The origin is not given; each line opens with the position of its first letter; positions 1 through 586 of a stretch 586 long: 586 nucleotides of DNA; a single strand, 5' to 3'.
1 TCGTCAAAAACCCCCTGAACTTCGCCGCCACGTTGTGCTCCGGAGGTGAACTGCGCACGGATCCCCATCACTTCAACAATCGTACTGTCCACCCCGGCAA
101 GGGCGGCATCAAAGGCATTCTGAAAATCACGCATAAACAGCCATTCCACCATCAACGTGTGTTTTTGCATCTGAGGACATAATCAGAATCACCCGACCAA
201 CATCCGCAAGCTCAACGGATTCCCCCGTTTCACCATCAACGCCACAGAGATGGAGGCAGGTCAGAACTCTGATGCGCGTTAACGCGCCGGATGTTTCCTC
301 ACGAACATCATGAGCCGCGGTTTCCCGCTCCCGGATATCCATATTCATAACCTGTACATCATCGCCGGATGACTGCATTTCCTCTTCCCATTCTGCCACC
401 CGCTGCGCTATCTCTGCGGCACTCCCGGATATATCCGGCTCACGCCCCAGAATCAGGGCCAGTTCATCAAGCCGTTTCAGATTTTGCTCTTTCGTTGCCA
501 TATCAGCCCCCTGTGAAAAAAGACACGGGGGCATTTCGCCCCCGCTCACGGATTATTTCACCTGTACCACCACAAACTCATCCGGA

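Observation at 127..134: FI stop and FII start overlap in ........, suggesting translational coupling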

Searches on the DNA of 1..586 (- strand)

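Call 4: search_dna_similar(query=window:1-586:-, collection=phages, mode=near, max_rows=30)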
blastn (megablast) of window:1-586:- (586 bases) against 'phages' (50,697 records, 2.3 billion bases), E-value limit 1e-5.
Records with a match: 19; places in all: 19; records where one place covers at least 80% of the query: 11.
Best place of each record, by identity: >=99% 1; 95-99% 11; 80-90% 7.
By first word of the organism name: Escherichia 19.
By host as written in the record: - 6; Escherichia coli 4; Escherichia coli C 4; Escherichia coli ECOR13 2; Escherichia coli str. K-12 substr. MG1655 2; Escherichia coli 204576 1.
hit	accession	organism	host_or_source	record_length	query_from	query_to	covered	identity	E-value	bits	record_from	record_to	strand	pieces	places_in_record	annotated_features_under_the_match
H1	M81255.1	Escherichia phage 21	-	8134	2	586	100%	98.8%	0e+0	1042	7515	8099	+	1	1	ORF1 | 8: gp8 | 7: major capsid protein | ribosome_binding_site | 8: ribosome_binding_site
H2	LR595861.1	Escherichia virus Lambda_4C10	-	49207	2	586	100%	98.8%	0e+0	1042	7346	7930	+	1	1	Phage DNA-packaging protein | Phage Hc1 head completion protein | Phage major capsid protein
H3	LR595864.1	Escherichia phage 4A7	-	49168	2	586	100%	98.8%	0e+0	1042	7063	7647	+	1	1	hypothetical protein | Phage Hc1 head completion protein | Phage major capsid protein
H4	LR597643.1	Escherichia phage ev017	-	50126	2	586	100%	98.8%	0e+0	1042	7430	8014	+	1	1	Phage DNA-packaging protein | Phage Hc1 head completion protein | Phage major capsid protein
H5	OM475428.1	Escherichia phage 1W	Escherichia coli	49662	2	586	100%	98.8%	0e+0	1042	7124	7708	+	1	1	DNA packaging protein | head-tail joining protein | major capsid protein E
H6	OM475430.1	Escherichia phage 3W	Escherichia coli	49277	2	586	100%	98.8%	0e+0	1042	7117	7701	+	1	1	DNA packaging protein | head-tail joining protein | major capsid protein E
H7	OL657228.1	Escherichia phage 21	Escherichia coli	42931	2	586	100%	98.8%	0e+0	1042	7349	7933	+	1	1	DNA packaging protein | distal head completion protein | major capsid protein | ribosome_binding_site (x2)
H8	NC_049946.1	Escherichia phage 4A7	-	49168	2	586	100%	98.8%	0e+0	1042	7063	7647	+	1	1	DNA packaging chaperone FI | head closure Hc1 | major capsid protein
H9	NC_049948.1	Escherichia phage ev017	-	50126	2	586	100%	98.8%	0e+0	1042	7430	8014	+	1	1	DNA packaging chaperone FI | head closure Hc1 | minor capsid protein E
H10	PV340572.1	Escherichia phage PhiR57_1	Escherichia coli ECOR13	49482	2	586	100%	98.8%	0e+0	1042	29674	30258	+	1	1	DNA packaging protein FI | head-tail joining protein FII | major capsid protein E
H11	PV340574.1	Escherichia phage PhiR63_2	Escherichia coli ECOR13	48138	2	586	100%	98.8%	0e+0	1042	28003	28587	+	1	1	DNA packaging protein FI | head-tail joining protein FII | major capsid protein E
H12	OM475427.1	Escherichia phage D2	Escherichia coli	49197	2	435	74%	100.0%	0e+0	802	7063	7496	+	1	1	DNA packaging protein | major capsid protein E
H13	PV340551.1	Escherichia phage PhiR12_2_star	Escherichia coli C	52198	1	586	60%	89.8%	1e-60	456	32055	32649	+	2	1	DNA packaging protein FI | head-tail joining protein FII | major capsid protein E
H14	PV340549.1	Escherichia phage PhiR12_1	Escherichia coli str. K-12 substr. ...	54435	1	586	60%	87.9%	5e-54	417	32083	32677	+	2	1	DNA packaging protein FI | head-tail joining protein FII | major capsid protein E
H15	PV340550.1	Escherichia phage PhiR12_2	Escherichia coli str. K-12 substr. ...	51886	1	586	60%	87.9%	5e-54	417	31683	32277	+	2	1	DNA packaging protein FI | head-tail joining protein FII | major capsid protein E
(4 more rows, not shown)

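Call 5: search_dna_similar(query=window:1-586:-, collection=ecoli_genomes, mode=near, max_rows=20)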
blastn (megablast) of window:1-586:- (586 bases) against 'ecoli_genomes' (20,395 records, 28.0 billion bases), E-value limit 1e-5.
Records with a match: 1549; places in all: 2290; records where one place covers at least 80% of the query: 888.
Genomes with a match: 1546 of 5426; with a place that covers at least 80% of the query: 888. Places per genome that has any: lowest 1, median 1, highest 5. On chromosomes: 2284 places; on plasmids: 6.
Best place of each record, by identity: >=99% 275; 95-99% 636; 90-95% 11; 80-90% 627.
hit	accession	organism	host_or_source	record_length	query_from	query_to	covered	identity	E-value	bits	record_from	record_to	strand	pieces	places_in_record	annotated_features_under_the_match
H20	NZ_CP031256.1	Escherichia coli strain M16807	Homo sapiens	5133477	1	586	100%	100.0%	0e+0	1083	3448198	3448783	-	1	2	gpFI: DNA-packaging protein FI | head-tail joining protein | major capsid protein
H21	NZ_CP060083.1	Escherichia coli strain G1/2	Homo sapiens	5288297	1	586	100%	100.0%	0e+0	1083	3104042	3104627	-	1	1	gpFI: DNA-packaging protein FI | head-tail joining protein | major capsid protein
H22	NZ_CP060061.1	Escherichia coli strain G6/7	Homo sapiens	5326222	1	586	100%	100.0%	0e+0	1083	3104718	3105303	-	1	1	gpFI: DNA-packaging protein FI | head-tail joining protein | major capsid protein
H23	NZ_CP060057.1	Escherichia coli strain G8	Homo sapiens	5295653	1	586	100%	100.0%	0e+0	1083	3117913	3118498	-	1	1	gpFI: DNA-packaging protein FI | head-tail joining protein | major capsid protein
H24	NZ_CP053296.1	Escherichia coli strain M1/5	Homo sapiens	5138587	1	586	100%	100.0%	0e+0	1083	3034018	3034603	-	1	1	gpFI: DNA-packaging protein FI | head-tail joining protein | major capsid protein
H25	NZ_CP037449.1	Escherichia coli strain ATCC 25922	missing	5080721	1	586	100%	100.0%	0e+0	1083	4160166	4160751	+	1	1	gpFI: DNA-packaging protein FI | head-tail joining protein | major capsid protein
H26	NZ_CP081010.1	Escherichia coli strain 25POL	LAB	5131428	1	586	100%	100.0%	0e+0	1083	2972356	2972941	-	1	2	gpFI: DNA-packaging protein FI | head-tail joining protein | major capsid protein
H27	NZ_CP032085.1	Escherichia coli strain ATCC 25922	Homo sapiens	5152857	1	586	100%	100.0%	0e+0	1083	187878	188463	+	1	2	gpFI: DNA-packaging protein FI | head-tail joining protein | major capsid protein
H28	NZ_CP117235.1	Escherichia coli strain ATCC 25922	missing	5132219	1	586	100%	100.0%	0e+0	1083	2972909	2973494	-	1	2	gpFI: DNA-packaging protein FI | head-tail joining protein | major capsid protein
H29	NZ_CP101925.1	Escherichia coli strain Seattle 1946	missing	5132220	1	586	100%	100.0%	0e+0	1083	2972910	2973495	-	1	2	gpFI: DNA-packaging protein FI | head-tail joining protein | major capsid protein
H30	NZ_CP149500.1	Escherichia coli strain FDA strain Seattle 1946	clinical isolate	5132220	1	586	100%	100.0%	0e+0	1083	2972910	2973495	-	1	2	gpFI: DNA-packaging protein FI | head-tail joining protein | major capsid protein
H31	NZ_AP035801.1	Escherichia coli strain E. coli JCM:5491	missing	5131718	1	586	100%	100.0%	0e+0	1083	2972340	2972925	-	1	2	gpFI: DNA-packaging protein FI | head-tail joining protein | major capsid protein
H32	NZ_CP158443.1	Escherichia coli strain ATCC 25922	Homo sapiens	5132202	1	586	100%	100.0%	0e+0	1083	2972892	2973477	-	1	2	gpFI: DNA-packaging protein FI | head-tail joining protein | major capsid protein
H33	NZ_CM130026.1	Escherichia coli strain NE88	Culture with antimicrbial peptide EWAMPR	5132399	1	586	100%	100.0%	0e+0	1083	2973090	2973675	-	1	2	gpFI: DNA-packaging protein FI | head-tail joining protein | major capsid protein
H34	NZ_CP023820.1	Escherichia coli strain 7/2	Homo sapiens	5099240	2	586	100%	100.0%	0e+0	1081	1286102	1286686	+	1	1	gpFI: DNA-packaging protein FI | head-tail joining protein | major capsid protein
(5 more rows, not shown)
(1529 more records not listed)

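Call 6: get_annotated_region(hit=H1, flank=1500)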
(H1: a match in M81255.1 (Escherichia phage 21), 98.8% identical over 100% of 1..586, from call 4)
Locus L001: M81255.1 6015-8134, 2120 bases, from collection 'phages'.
description: Bacteriophage 21 head gene operon.
organism: Escherichia phage 21 (NCBI taxid 2910191)
taxonomy: Viruses; Duplodnaviria; Heunggongvirae; Uroviricota; Caudoviricetes; Jouyvirus
host: -; source: -; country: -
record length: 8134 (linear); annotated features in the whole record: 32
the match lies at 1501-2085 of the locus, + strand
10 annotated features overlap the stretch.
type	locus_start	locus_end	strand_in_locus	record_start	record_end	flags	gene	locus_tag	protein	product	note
CDS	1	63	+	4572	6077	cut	5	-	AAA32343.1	head-tail preconnector gp5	-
CDS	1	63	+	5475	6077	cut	6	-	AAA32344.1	head-tail preconnector gp6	-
regulatory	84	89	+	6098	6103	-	shp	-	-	ribosome_binding_site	putative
CDS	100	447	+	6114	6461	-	shp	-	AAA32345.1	capsid protein small subunit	Also known as gp6 (protein) and 6 (gene).; used for stabilization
regulatory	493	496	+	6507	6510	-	7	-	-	ribosome_binding_site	putative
CDS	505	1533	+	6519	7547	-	7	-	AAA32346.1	major capsid protein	Also known as gp7 (protein).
regulatory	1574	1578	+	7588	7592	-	-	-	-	ribosome_binding_site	associated with ORF1; putative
CDS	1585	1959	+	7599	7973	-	-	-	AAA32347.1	ORF1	-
regulatory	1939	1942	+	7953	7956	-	8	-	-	ribosome_binding_site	putative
CDS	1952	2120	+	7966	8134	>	8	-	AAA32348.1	gp8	assists head maturation and tail addition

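Call 7: get_annotated_region(hit=H7, flank=1500)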
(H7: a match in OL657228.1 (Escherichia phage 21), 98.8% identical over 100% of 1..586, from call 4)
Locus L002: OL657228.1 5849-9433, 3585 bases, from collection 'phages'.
description: Escherichia phage 21, complete genome.
organism: Escherichia phage 21 (NCBI taxid 2910191)
taxonomy: Viruses; Duplodnaviria; Heunggongvirae; Uroviricota; Caudoviricetes; Jouyvirus
host: Escherichia coli; source: paris sewer late 1950s; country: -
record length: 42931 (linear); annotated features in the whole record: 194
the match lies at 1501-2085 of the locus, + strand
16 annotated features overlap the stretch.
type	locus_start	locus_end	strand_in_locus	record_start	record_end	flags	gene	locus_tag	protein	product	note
CDS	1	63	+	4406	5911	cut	-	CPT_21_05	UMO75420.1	capsid protease/scaffolding protein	BLASTp e-value=4.86705e-139 similarity to phage lambda (NC_001416.1) gene C lambdap05 NP_040584.1 protein capsid ...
CDS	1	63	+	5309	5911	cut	-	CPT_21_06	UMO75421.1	scaffolding protein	BLASTp e-value=4.86705e-139 similarity to phage lambda (NC_001416.1) gene Nu3 lambdap05 NP_040584.1 protein capsid ...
regulatory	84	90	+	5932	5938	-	-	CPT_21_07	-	ribosome_binding_site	-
CDS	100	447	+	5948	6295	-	-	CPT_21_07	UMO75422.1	head decoration protein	BLASTp e-value=3.65276e-32 similarity to phage lambda (NC_001416.1) gene D lambdap07 NP_040586.1 head-DNA stabilization ...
regulatory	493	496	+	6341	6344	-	-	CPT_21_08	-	ribosome_binding_site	-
CDS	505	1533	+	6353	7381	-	-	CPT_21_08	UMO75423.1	major capsid protein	-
regulatory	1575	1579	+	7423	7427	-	-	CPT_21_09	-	ribosome_binding_site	-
CDS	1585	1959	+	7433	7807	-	-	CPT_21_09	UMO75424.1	DNA packaging protein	BLASTp similarity to phage lambda (NC_001416.1) gene FI lambdap10 NP_040588.1 DNA packaging protein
regulatory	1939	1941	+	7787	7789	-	-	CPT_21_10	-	ribosome_binding_site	-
CDS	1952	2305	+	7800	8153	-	-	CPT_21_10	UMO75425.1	distal head completion protein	BLASTp e-value=7.57398e-52 similarity to phage lambda (NC_001416.1) gene FII lambdap10 NP_040589.1 head-tail joining ...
regulatory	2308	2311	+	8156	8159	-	-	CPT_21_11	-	ribosome_binding_site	-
CDS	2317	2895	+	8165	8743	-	-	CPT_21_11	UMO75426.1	tail completion protein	BLASTp e-value=1.00897e-134 similarity to phage lambda (NC_001416.1) gene Z lambdap11 NP_040590.1 tail component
regulatory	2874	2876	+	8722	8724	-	-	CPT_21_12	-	ribosome_binding_site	-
CDS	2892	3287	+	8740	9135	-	-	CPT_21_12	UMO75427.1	tail tube terminator protein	BLASTp e-value=2.59631e-92 similarity to phage lambda (NC_001416.1) gene U lambdap12 NP_040591.1 protein tail component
regulatory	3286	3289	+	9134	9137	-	-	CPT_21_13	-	ribosome_binding_site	-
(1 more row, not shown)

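Call 8: get_annotated_region(hit=H25, flank=3000)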
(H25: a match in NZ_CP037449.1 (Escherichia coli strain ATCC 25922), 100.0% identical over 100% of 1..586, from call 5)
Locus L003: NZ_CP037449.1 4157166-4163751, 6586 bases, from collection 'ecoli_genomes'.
description: Escherichia coli strain ATCC 25922 chromosome, complete genome
organism: Escherichia coli strain ATCC 25922 (NCBI taxid 562)
replicon: chromosome; assembly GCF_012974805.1
host: -; source: missing; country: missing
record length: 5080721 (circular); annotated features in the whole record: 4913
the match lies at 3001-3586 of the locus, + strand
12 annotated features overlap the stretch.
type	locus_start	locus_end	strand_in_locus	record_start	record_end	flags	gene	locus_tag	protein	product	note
CDS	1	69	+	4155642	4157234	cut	-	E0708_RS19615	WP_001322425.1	phage portal protein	-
CDS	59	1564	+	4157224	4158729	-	-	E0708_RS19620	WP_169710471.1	S49 family peptidase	-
CDS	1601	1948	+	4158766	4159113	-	-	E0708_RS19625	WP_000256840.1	head decoration protein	-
CDS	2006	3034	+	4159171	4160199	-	-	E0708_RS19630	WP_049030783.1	major capsid protein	-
CDS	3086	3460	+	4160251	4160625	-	gpFI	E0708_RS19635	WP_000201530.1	DNA-packaging protein FI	-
CDS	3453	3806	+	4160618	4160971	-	-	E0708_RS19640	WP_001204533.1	head-tail joining protein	-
CDS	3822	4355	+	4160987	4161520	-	-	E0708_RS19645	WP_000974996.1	phage tail protein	-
CDS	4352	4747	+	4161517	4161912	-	-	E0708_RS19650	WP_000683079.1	phage minor tail U family protein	-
CDS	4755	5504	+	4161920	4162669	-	-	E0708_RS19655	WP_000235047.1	phage tail protein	-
CDS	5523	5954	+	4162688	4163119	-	gpG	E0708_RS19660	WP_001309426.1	phage tail assembly chaperone G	-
CDS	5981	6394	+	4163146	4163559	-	-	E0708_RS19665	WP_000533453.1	phage tail assembly protein T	-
CDS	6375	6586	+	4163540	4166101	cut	-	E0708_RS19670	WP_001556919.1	phage tail tape measure protein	-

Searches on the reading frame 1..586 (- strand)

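Call 33: find_related_loci(query=A1, collection=viral_contigs, flank=900)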
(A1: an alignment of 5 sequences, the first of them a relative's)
Query A1 (117 aa) in viral_contigs; peptide patterns used: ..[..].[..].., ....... (x = any residue, [..] = any of these).
600 stretches matched a pattern (row limit reached: there are more); 451 encode a relative of the query (tblastn E <= 1e-3); the best 80 are kept; 80 distinct loci.
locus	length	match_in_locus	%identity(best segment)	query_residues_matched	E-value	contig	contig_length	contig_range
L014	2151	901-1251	100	1-117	3e-76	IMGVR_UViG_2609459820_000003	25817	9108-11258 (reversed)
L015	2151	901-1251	100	1-117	3e-75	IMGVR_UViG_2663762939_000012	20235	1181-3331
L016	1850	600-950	100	1-117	2e-76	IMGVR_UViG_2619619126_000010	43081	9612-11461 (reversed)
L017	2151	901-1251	100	1-117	3e-75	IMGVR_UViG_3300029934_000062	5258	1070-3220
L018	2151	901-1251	100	1-117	3e-75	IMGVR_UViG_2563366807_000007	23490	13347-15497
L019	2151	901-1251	100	1-117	3e-75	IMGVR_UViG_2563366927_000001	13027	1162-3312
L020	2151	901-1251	100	1-117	3e-75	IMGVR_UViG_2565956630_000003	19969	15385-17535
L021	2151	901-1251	100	1-117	3e-75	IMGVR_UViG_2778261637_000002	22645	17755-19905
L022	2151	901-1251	100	1-117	3e-75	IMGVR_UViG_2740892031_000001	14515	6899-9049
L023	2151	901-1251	100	1-117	3e-75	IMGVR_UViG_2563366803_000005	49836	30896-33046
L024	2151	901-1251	100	1-117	3e-75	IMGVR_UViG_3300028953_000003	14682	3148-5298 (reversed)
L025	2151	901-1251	100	1-117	2e-75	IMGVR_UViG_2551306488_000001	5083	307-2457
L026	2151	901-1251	100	1-117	2e-75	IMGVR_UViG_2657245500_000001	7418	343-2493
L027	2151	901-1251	100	1-117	3e-75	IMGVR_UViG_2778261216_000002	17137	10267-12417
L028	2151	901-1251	100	1-117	3e-75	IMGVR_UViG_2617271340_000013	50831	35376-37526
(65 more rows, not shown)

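Call 36: search_dna_similar(query=L003:3453-3803:+, collection=phages, mode=protein, max_rows=60, rows=spread, max_evalue=0.00001)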
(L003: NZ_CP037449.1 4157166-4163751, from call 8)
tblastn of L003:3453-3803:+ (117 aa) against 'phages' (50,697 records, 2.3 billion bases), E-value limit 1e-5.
Records with a match: 111; places in all: 111; records where one place covers at least 80% of the query: 110.
Best place of each record, by identity: >=99% 1; 95-99% 5; 90-95% 12; 60-80% 81; <60% 12.
By first word of the organism name: Escherichia 87; Stx1a-converting 10; Enterobacteria 9; Lambdavirus 2; Campylobacter 1; Enterobacter 1; Phage 1.
By host as written in the record: - 45; Escherichia coli 28; Escherichia coli ECOR13 10; Escherichia coli C 8; Escherichia coli str. K-12 substr. MG1655 7; Escherichia coli MC1000 2; Escherichia coli BL21(DE3) 2; Escherichia coli 204576 1; and 8 more.
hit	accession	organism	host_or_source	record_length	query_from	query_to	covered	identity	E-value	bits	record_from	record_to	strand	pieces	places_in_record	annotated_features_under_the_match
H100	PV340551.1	Escherichia phage PhiR12_2_star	Escherichia coli C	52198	1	117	100%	99.1%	2e-70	233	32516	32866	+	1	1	head-tail joining protein FII | DNA packaging protein FI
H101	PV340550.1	Escherichia phage PhiR12_2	Escherichia coli str. K-12 substr. ...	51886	1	117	100%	95.7%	1e-67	225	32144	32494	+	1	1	head-tail joining protein FII | DNA packaging protein FI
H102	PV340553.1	Escherichia phage PhiR12_4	Escherichia coli C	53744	1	117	100%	95.7%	1e-67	225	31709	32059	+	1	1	head-tail joining protein FII | DNA packaging protein FI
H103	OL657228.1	Escherichia phage 21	Escherichia coli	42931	1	117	100%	91.5%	3e-65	218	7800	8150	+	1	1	distal head completion protein | DNA packaging protein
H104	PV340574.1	Escherichia phage PhiR63_2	Escherichia coli ECOR13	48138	1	117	100%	91.5%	3e-65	218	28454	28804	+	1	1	head-tail joining protein FII | DNA packaging protein FI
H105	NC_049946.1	Escherichia phage 4A7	-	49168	1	117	100%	91.5%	3e-65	218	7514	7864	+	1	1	head closure Hc1 | DNA packaging chaperone FI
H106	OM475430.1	Escherichia phage 3W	Escherichia coli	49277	1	117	100%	91.5%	3e-65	218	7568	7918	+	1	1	head-tail joining protein | DNA packaging protein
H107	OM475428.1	Escherichia phage 1W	Escherichia coli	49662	1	117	100%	91.5%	3e-65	218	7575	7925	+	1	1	head-tail joining protein | DNA packaging protein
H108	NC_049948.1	Escherichia phage ev017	-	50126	1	117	100%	91.5%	3e-65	218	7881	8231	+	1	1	head closure Hc1 | DNA packaging chaperone FI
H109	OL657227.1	Escherichia phage 434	Escherichia coli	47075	3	117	98%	70.4%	2e-46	164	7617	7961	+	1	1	distal head completion protein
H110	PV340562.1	Escherichia phage PhiR42_1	Escherichia coli ECOR13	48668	3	117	98%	70.4%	2e-46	164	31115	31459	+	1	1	head-tail joining protein FII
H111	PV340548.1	Escherichia phage PhiR11_1_star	Escherichia coli ECOR13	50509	3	117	98%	70.4%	2e-46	164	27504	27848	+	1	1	head-tail joining protein FII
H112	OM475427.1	Escherichia phage D2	Escherichia coli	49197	3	117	98%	70.4%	2e-46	164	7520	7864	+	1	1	head-tail joining protein | DNA packaging protein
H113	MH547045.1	Enterobacteria phage O276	Escherichia coli MC1000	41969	3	117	98%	70.4%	2e-46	164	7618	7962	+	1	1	9: head-tail joining protein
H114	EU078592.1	Escherichia phage DE3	Escherichia coli BL21(DE3)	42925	3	117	98%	70.4%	2e-46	164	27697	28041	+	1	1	Fii: head-tail joining protein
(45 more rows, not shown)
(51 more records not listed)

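Call 47: search_solved_structures(query=L003:3453-3803:+, max_evalue=0.001)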
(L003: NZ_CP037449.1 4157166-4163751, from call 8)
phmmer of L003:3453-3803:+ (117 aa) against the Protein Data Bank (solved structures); distinct sequences matched with E-value up to 0.001: 1.
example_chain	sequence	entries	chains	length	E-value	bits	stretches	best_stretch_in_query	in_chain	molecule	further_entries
1k0h_A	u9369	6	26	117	3.7e-51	175.3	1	1-117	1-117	gpFII | Tail attachment protein | Head-tail connector protein FII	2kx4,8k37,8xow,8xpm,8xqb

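Call 50: profile_search(protein=L003:3453-3803:+)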
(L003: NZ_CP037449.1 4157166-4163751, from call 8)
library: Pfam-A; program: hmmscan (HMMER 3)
A. the first sequence (117 residues): domains with independent E <= 10: 2; with E <= 0.001: 1
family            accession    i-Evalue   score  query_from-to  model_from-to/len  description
Phage_attach      PF05354.17    3.2e-18    66.6       7-105         3-96/99  Phage Head-Tail Attachment protein
DUF6406           PF19944.4        0.22    12.2      69-107        44-82/84  Family of unknown function (DUF6406)
